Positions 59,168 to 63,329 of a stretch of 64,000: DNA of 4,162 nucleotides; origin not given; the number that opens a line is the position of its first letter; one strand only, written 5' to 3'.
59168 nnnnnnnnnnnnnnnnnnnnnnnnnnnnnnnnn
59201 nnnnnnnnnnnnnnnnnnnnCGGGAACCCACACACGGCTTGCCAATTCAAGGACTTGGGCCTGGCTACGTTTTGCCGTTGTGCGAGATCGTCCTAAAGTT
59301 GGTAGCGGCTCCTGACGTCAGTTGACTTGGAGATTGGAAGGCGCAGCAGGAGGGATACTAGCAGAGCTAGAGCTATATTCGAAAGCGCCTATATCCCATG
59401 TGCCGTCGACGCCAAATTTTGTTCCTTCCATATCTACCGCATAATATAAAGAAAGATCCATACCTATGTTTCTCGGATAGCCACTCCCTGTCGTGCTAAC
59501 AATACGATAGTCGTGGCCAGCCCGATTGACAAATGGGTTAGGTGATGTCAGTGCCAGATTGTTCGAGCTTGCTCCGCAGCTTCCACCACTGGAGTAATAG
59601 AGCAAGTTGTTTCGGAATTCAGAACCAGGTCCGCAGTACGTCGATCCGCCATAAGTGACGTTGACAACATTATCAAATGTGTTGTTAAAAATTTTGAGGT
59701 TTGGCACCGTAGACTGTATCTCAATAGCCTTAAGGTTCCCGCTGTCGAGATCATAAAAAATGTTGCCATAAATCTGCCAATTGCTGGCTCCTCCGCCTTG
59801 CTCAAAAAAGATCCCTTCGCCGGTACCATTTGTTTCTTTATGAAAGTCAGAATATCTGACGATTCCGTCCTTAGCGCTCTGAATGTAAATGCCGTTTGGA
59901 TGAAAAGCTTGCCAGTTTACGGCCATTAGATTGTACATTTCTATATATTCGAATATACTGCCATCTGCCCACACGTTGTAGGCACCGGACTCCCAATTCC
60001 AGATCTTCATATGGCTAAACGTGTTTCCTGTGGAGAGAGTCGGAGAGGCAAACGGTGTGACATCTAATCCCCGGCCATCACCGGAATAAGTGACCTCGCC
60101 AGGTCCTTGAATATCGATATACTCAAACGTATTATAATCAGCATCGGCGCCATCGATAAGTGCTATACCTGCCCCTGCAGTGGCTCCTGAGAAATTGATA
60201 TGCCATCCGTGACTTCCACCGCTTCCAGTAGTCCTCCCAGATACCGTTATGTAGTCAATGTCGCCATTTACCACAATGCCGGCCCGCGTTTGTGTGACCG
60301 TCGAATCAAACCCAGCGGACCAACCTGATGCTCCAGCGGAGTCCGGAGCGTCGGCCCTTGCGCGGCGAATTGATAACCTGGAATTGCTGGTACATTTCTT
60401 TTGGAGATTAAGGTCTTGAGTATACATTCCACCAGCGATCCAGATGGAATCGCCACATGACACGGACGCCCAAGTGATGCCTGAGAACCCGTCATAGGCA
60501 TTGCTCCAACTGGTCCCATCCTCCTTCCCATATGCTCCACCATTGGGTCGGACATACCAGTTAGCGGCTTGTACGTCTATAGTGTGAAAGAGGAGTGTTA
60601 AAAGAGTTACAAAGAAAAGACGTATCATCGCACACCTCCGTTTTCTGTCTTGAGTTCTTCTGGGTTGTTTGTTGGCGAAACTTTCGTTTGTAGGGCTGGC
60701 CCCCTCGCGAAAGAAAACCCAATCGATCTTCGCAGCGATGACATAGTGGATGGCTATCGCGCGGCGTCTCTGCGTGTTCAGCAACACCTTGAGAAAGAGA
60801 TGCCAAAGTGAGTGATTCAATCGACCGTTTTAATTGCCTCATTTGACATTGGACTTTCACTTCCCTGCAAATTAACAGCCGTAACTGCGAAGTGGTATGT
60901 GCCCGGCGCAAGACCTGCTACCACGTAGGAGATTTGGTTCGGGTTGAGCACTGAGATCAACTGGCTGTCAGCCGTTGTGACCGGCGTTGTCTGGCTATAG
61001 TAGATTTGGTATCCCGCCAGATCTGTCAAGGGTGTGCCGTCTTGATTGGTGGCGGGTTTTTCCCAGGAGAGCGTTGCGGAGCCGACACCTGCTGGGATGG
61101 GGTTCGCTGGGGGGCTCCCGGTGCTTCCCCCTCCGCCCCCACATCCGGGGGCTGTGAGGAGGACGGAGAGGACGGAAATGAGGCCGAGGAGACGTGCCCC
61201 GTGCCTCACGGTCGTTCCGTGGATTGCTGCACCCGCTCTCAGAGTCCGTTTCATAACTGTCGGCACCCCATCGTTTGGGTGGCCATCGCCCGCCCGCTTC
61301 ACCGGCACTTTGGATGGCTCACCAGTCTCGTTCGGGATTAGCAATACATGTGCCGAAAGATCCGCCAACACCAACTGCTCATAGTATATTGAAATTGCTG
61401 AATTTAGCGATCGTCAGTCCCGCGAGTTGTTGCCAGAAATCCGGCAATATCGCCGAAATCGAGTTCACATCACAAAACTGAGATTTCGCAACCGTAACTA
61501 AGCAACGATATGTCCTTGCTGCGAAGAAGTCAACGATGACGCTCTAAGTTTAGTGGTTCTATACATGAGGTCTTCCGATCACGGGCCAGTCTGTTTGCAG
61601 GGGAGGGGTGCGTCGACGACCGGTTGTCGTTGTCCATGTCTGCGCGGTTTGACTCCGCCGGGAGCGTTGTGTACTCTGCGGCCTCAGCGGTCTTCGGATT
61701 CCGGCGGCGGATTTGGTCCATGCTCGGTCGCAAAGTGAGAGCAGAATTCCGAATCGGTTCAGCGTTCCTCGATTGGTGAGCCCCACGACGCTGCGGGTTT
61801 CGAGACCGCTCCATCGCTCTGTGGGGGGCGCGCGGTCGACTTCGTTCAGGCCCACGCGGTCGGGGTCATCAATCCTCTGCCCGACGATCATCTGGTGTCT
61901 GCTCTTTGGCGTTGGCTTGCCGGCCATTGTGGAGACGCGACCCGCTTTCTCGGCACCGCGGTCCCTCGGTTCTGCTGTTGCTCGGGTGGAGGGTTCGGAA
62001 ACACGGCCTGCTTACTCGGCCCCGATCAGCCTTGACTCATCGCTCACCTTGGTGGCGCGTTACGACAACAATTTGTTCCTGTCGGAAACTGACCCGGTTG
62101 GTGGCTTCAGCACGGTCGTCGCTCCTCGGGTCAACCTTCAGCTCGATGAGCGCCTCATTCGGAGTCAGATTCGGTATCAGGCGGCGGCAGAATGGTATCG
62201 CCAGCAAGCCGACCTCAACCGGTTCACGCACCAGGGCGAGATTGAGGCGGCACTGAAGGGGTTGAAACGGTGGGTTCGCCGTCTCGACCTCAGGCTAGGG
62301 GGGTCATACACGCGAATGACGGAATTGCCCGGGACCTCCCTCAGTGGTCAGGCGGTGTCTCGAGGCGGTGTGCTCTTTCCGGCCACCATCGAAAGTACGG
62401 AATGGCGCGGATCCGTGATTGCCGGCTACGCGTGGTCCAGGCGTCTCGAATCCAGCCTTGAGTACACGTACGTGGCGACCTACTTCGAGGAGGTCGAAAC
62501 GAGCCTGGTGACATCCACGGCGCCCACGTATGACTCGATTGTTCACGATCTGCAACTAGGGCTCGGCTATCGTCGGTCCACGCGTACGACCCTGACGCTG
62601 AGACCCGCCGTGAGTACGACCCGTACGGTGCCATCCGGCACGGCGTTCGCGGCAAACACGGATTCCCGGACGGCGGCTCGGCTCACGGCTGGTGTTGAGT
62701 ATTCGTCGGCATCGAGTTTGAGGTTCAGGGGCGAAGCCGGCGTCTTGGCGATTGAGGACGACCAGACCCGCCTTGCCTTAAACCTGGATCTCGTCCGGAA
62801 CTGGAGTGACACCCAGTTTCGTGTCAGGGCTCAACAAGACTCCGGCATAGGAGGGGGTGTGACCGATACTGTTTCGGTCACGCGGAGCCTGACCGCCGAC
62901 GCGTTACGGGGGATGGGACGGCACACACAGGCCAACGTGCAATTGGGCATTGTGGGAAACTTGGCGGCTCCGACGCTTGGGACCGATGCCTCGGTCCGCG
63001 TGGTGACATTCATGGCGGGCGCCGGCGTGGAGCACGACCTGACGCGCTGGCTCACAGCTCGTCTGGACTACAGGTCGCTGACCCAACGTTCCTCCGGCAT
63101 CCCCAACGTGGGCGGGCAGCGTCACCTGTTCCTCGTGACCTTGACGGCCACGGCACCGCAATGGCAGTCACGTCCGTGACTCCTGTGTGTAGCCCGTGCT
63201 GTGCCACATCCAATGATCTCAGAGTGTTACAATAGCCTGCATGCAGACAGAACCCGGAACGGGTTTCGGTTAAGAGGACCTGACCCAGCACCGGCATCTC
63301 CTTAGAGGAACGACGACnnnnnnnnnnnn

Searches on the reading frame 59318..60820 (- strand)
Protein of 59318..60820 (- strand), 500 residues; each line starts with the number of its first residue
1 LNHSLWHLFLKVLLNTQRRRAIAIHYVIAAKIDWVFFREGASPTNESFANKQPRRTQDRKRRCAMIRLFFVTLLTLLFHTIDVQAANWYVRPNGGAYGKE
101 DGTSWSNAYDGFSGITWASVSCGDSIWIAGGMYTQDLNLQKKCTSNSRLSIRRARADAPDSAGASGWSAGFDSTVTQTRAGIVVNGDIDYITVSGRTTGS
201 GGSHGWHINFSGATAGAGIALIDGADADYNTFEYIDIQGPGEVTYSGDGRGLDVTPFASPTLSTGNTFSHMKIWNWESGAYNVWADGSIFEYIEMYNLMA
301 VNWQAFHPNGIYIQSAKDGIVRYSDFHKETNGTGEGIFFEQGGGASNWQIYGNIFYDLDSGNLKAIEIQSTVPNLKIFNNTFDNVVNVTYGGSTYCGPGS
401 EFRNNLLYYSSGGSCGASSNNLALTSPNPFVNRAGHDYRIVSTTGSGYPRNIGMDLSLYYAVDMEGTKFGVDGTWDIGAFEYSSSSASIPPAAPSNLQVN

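Call 7: search_protein_families(library=ncbifam, proteins=[window:59318-60820:-], max_evalue=0.001)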
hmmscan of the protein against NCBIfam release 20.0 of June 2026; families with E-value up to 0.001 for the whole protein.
window:59318-60820:- (500 aa): 0 families

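Call 31: search_protein_families(library=pfam, proteins=[window:59318-60820:-], max_evalue=0.01)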
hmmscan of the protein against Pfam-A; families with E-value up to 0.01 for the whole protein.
window:59318-60820:- (500 aa): 0 families

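Call 76: search_solved_structures(query=window:59318-60820:-, max_evalue=1)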
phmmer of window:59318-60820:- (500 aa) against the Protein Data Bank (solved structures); distinct sequences matched with E-value up to 1: 6.
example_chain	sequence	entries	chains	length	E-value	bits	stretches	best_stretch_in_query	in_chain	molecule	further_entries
3f85_A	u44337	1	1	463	7.3e-08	34.6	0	367-429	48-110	homo trimeric fusion of CFA/I fimbrial subunits B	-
3f84_A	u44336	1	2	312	7.2e-05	24.8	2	367-429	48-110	CFA/I fimbrial subunit B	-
6nrv_A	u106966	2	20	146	0.17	13.6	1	366-429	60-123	CFA/I fimbrial subunit B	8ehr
4y2o_B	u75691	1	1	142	0.17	13.6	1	365-429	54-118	CFA/I fimbrial subunit B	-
4y2l_A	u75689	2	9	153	0.17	13.6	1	366-429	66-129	CFA/I fimbrial subunit B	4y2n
3fxt_A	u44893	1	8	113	0.94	11.2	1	131-180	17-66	Nucleoside diphosphate-linked moiety X motif 6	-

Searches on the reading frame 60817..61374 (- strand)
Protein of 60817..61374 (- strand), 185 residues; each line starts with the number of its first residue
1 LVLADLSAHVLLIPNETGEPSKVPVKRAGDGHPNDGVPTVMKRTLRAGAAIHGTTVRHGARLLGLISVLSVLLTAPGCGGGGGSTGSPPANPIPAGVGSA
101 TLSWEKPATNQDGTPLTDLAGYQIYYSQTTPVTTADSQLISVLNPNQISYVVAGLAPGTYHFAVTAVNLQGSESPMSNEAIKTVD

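Call 7: search_protein_families(library=ncbifam, proteins=[window:60817-61374:-], max_evalue=0.001)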
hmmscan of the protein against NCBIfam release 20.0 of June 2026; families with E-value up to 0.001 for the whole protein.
window:60817-61374:- (185 aa): 1 family
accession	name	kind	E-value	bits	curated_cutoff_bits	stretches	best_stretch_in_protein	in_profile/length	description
NF058595.1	invert_tail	domain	0.00017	21.9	37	1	47-97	39-90/113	lipo-invert putative C-terminal anchoring domain-containing protein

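Call 31: search_protein_families(library=pfam, proteins=[window:60817-61374:-], max_evalue=0.01)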
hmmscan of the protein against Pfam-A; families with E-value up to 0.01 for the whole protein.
window:60817-61374:- (185 aa): 1 family
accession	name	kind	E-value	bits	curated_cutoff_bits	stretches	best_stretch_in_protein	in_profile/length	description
PF00041.27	fn3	-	3e-07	31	25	1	98-179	14-80/84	Fibronectin type III domain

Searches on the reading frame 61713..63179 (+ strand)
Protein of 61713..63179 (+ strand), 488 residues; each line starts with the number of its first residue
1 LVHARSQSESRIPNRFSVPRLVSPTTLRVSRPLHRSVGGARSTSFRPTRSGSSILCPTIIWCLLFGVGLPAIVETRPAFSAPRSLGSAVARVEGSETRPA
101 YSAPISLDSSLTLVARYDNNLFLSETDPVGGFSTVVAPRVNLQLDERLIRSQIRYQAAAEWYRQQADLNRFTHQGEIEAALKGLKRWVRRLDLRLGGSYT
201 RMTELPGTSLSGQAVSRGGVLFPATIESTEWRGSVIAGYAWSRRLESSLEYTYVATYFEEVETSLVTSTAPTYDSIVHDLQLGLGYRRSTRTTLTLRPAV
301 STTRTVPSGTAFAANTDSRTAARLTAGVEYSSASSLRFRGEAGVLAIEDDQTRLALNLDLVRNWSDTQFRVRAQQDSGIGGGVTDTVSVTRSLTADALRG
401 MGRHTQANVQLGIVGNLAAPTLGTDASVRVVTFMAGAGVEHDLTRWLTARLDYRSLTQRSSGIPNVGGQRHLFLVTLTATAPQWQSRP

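Call 7: search_protein_families(library=ncbifam, proteins=[window:61713-63179:+], max_evalue=0.001)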
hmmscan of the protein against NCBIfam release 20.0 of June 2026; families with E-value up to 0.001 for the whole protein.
window:61713-63179:+ (488 aa): 1 family
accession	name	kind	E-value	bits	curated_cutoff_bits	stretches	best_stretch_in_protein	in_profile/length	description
TIGR03016.1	pepcterm_hypo_1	hypoth_equivalog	4.2e-07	29.3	90.85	1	105-177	4-76/477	TIGR03016 family PEP-CTERM system-associated outer membrane protein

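Call 11: search_protein_families(library=pfam, proteins=[window:61713-63179:+], max_evalue=0.01)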
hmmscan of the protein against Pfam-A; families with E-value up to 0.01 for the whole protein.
window:61713-63179:+ (488 aa): 1 family
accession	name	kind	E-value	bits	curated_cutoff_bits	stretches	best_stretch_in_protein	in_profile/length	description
PF13505.12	OMP_b-brl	-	2.5e-05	24.9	28.7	1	230-350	43-162/175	Outer membrane protein beta-barrel domain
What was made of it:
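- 61713..63179 (+): Outer-membrane beta-barrel, distantly TIGR03016-like. It is the candidate partner pore for the short OPX. NCBI calls it as 375 aa (AB1451_02490). Pfam OMP_b-brl 24.9 (call 11).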

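Call 35: search_protein_families(library=ncbifam, proteins=[window:61977-63179:+], max_evalue=0.01)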
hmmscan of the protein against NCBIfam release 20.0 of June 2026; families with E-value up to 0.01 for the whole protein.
window:61977-63179:+ (400 aa): 1 family
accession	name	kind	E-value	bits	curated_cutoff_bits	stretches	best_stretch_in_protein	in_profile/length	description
TIGR03016.1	pepcterm_hypo_1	hypoth_equivalog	2e-07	30.4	90.85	1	17-89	4-76/477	TIGR03016 family PEP-CTERM system-associated outer membrane protein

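Call 81: find_homologous_proteins(query=window:61875-63179:+, max_evalue=0.001)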
Query window:61875-63179:+ (434 aa): 12 proteins with E <= 0.001 among 8000 candidates.
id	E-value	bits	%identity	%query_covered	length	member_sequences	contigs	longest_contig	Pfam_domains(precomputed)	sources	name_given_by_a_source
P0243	6.2e-239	811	100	86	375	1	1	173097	PF13505.13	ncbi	ncbi:MAG: hypothetical protein AB1451_02490 [Nitrospirota bacterium]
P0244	5.5e-180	617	67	99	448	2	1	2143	PF13505.13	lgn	-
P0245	6.7e-174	597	70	90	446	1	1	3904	PF13505.13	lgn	-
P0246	6.2e-173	594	73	87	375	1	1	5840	PF13505.13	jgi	jgi:hypothetical protein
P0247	3.7e-160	552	65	90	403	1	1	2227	PF13505.13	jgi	jgi:hypothetical protein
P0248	2.3e-146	506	61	88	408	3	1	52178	PF13505.13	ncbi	ncbi:MAG: hypothetical protein ACOYXU_12155 [Nitrospirota bacterium]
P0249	4.3e-145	502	55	99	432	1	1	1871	PF13505.13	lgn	-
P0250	1.2e-131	458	57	87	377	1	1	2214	-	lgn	-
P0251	1.4e-120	422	58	78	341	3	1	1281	PF13505.13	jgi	jgi:hypothetical protein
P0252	2.6e-110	388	60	74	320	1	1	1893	-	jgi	jgi:hypothetical protein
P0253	3.5e-81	292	41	89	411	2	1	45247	-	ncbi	-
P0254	2.1e-16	78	25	87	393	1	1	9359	-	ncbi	-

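Call 82: find_encoding_contigs(protein=P0248, flank=10000, max_places=2)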
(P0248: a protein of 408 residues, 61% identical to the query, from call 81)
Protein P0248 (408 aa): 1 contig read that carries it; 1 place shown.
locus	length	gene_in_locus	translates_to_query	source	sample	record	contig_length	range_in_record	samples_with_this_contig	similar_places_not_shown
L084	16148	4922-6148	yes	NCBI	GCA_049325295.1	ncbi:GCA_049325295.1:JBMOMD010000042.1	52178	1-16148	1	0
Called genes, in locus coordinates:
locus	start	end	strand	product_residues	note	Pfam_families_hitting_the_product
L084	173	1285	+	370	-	PF01073:3Beta_HSD, PF01370:Epimerase, PF02719:Polysacc_synt_2, PF04321:RmlD_sub_bind, PF16363:GDP_Man_Dehyd, PF07993:NAD_binding_4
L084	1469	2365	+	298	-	PF09721:Exosortase_EpsH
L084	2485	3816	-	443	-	PF13229:Beta_helix (faint)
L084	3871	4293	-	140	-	PF00041:fn3 (weak)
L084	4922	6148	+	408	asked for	PF13505:OMP_b-brl (faint)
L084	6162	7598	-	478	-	PF00072:Response_reg, PF00158:Sigma54_activat, PF14532:Sigma54_activ_2, PF07728:AAA_5 (weak), PF25601:AAA_lid_14, PF02954:HTH_8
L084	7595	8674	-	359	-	PF08448:PAS_4, PF00512:HisKA, PF02518:HATPase_c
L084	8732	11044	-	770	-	-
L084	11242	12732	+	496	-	PF00089:Trypsin, PF13365:Trypsin_2, PF13180:PDZ_2, PF00595:PDZ, PF17820:PDZ_6, PF00595:PDZ, PF13180:PDZ_2 (weak), PF17820:PDZ_6, +2 more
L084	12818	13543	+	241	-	PF01128:IspD, PF12804:NTP_transf_3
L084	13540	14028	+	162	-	PF02542:YgbB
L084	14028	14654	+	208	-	PF06426:SATase_N (weak), PF25087:GMPPB_C (faint), PF00132:Hexapep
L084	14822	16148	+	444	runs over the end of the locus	PF04542:Sigma70_r2, PF04539:Sigma70_r3, PF04545:Sigma70_r4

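Call 83: find_encoding_contigs(protein=P0253, flank=10000, max_places=2)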
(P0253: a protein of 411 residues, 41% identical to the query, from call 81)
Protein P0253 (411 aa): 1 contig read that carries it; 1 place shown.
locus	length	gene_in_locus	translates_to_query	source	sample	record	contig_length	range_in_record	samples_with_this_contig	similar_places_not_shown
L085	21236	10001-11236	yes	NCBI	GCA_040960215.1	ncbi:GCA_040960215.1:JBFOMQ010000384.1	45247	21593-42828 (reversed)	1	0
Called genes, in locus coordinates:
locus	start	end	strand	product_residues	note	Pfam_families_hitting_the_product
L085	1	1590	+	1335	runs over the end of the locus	?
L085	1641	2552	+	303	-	-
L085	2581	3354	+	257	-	PF02085:Cytochrom_CIII (faint), PF14522:Cytochrome_C7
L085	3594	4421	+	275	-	PF09037:Sulphotransf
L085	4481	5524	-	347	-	PF00041:fn3, PF05345:He_PIG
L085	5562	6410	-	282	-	PF14099:Polysacc_lyase (weak), PF21294:Polysacc_lyase_14 (weak)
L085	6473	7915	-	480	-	PF13229:Beta_helix (weak)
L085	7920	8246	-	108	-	-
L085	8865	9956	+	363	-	PF01522:Polysacc_deac_1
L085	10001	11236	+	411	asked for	-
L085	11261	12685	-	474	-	PF00072:Response_reg, PF00158:Sigma54_activat, PF14532:Sigma54_activ_2, PF07728:AAA_5 (weak), PF25601:AAA_lid_14, PF02954:HTH_8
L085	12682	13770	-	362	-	PF00989:PAS (weak), PF08448:PAS_4 (weak), PF00512:HisKA, PF02518:HATPase_c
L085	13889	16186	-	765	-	PF13414:TPR_11 (weak), PF14559:TPR_19 (weak), PF25058:ARM_TT21 (weak), PF00515:TPR_1 (weak), PF13424:TPR_12 (weak), PF14559:TPR_19, PF13432:TPR_16 (weak), PF14559:TPR_19 (weak), +26 more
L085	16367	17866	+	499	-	PF00089:Trypsin, PF13365:Trypsin_2, PF13180:PDZ_2, PF00595:PDZ, PF17820:PDZ_6, PF00595:PDZ, PF13180:PDZ_2 (weak), PF17820:PDZ_6, +2 more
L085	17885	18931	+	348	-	PF01850:PIN, PF01938:TRAM (weak)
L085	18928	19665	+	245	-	PF01128:IspD, PF12804:NTP_transf_3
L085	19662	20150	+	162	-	PF02542:YgbB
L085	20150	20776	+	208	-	PF06426:SATase_N (weak), PF00132:Hexapep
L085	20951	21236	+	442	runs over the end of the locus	PF04542:Sigma70_r2, PF04539:Sigma70_r3, PF04545:Sigma70_r4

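Call 85: find_encoding_contigs(protein=P0246, flank=10000, max_places=3)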
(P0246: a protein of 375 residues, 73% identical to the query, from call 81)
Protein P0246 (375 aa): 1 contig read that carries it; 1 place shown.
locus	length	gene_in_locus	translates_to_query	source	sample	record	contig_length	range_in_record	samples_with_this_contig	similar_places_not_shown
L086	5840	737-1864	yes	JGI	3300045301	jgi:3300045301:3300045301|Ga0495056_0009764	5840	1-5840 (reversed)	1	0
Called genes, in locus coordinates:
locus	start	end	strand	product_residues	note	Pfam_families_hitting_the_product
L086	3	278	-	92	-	?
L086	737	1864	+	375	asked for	PF13505:OMP_b-brl (weak)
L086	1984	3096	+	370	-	PF01073:3Beta_HSD, PF01370:Epimerase, PF02719:Polysacc_synt_2, PF04321:RmlD_sub_bind, PF16363:GDP_Man_Dehyd, PF07993:NAD_binding_4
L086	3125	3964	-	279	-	PF00158:Sigma54_activat, PF14532:Sigma54_activ_2 (weak), PF25601:AAA_lid_14, PF02954:HTH_8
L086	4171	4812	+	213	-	-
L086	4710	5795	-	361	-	PF00989:PAS (weak), PF08448:PAS_4, PF00512:HisKA, PF02518:HATPase_c, PF14501:HATPase_c_5 (weak)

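Call 86: find_encoding_contigs(protein=P0245, flank=10000, max_places=3)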
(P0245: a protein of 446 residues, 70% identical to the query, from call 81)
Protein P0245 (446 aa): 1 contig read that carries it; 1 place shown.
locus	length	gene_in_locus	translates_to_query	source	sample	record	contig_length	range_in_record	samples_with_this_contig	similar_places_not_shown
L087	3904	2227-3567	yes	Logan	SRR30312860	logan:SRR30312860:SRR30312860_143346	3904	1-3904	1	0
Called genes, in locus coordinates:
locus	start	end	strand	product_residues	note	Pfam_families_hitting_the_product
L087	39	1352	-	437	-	-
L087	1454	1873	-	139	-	PF00041:fn3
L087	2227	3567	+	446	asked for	PF13505:OMP_b-brl (faint)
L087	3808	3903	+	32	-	?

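Call 93: list_cluster_members(proteins=[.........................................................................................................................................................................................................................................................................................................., L084:173-1285:+, L084:6162-7598:-, L084:8732-11044:-, L084:7595-8674:-, P0243])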
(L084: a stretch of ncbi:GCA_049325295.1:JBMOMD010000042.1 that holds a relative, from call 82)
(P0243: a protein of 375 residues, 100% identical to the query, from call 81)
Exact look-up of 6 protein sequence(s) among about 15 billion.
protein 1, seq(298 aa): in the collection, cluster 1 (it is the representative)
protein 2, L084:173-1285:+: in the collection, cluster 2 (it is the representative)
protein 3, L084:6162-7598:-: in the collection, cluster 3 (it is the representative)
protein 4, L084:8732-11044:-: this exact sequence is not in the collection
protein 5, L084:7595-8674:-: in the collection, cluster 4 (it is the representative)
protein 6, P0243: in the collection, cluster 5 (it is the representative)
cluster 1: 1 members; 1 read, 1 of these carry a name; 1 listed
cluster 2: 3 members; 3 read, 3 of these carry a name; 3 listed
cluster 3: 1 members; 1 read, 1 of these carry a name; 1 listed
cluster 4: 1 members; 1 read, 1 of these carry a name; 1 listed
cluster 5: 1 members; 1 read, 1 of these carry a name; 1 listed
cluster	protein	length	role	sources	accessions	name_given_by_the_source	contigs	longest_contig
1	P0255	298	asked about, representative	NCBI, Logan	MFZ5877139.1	MAG: exosortase/archaeosortase family protein [Nitrospirota bacterium]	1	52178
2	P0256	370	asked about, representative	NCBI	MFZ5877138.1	MAG: dTDP-glucose 4,6-dehydratase [Nitrospirota bacterium]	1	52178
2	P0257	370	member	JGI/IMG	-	dTDP-glucose 4,6-dehydratase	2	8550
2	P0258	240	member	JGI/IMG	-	dTDP-glucose 4,6-dehydratase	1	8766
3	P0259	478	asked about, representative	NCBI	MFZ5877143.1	MAG: sigma-54-dependent transcriptional regulator [Nitrospirota bacterium]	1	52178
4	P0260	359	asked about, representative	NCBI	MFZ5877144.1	MAG: two-component system sensor histidine kinase NtrB [Nitrospirota bacterium]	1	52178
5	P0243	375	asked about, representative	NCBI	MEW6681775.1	MAG: hypothetical protein AB1451_02490 [Nitrospirota bacterium]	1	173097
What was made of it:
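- Tried and rejected: The 90 % cluster of the sister exosortase has one member, so the source's orthologue, if any, could not be found that way (call 93).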

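Call 94: find_encoding_contigs(protein=P0257, flank=10000, max_places=4)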
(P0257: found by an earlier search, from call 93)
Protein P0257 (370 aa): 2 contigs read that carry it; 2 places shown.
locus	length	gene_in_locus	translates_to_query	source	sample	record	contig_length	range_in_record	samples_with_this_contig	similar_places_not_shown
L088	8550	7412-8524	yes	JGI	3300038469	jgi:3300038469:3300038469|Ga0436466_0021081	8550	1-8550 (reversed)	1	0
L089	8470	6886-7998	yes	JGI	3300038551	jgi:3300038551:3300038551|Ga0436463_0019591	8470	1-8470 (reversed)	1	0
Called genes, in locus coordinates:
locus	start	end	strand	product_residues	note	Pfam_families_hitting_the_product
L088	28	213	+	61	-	-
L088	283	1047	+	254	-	-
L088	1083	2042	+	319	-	PF00535:Glycos_transf_2, PF13641:Glyco_tranf_2_3, PF13632:Glyco_trans_2_3 (weak)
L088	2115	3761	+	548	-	-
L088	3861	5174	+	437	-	-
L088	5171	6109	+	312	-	PF00535:Glycos_transf_2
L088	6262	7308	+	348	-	PF04464:Glyphos_transf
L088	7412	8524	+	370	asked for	PF01073:3Beta_HSD, PF01370:Epimerase, PF02719:Polysacc_synt_2, PF04321:RmlD_sub_bind, PF16363:GDP_Man_Dehyd, PF07993:NAD_binding_4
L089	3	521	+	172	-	?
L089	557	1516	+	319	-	PF00535:Glycos_transf_2, PF13641:Glyco_tranf_2_3, PF13632:Glyco_trans_2_3 (weak)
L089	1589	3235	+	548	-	-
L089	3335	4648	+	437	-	-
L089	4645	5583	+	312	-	PF00535:Glycos_transf_2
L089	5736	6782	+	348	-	PF04464:Glyphos_transf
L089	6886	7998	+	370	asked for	PF01073:3Beta_HSD, PF01370:Epimerase, PF02719:Polysacc_synt_2, PF04321:RmlD_sub_bind, PF16363:GDP_Man_Dehyd, PF07993:NAD_binding_4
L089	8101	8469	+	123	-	?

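Call 96: find_encoding_contigs(protein=P0258, flank=10000, max_places=3)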
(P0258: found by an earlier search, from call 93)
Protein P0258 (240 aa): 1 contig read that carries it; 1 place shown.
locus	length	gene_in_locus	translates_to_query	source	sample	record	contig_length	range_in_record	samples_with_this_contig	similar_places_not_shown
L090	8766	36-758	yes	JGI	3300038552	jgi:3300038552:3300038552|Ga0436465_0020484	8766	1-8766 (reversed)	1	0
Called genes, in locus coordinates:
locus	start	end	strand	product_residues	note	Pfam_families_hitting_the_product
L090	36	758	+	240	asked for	PF01370:Epimerase, PF16363:GDP_Man_Dehyd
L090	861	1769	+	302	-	PF09721:Exosortase_EpsH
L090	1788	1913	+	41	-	-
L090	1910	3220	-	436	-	-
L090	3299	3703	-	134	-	PF00041:fn3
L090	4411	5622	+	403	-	PF13505:OMP_b-brl (faint)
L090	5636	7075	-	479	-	PF00004:AAA (faint), PF00072:Response_reg, PF00158:Sigma54_activat, PF14532:Sigma54_activ_2, PF07728:AAA_5 (weak), PF25601:AAA_lid_14, PF02954:HTH_8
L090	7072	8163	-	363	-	PF08448:PAS_4, PF00512:HisKA, PF02518:HATPase_c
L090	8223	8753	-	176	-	PF00515:TPR_1 (faint), PF12895:ANAPC3 (faint), PF13174:TPR_6 (faint), PF13414:TPR_11 (faint), PF13424:TPR_12 (faint), PF07719:TPR_2 (weak), PF13181:TPR_8 (weak), PF14559:TPR_19 (weak), +9 more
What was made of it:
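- On XrtA/PEP-CTERM exosortase system: Its orthologues in L084 and L090 sit between an exosortase and RR/HK/PrsT genes; L085 and L086 have the RR/HK genes but no exosortase (calls 82, 83, 85, 96).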
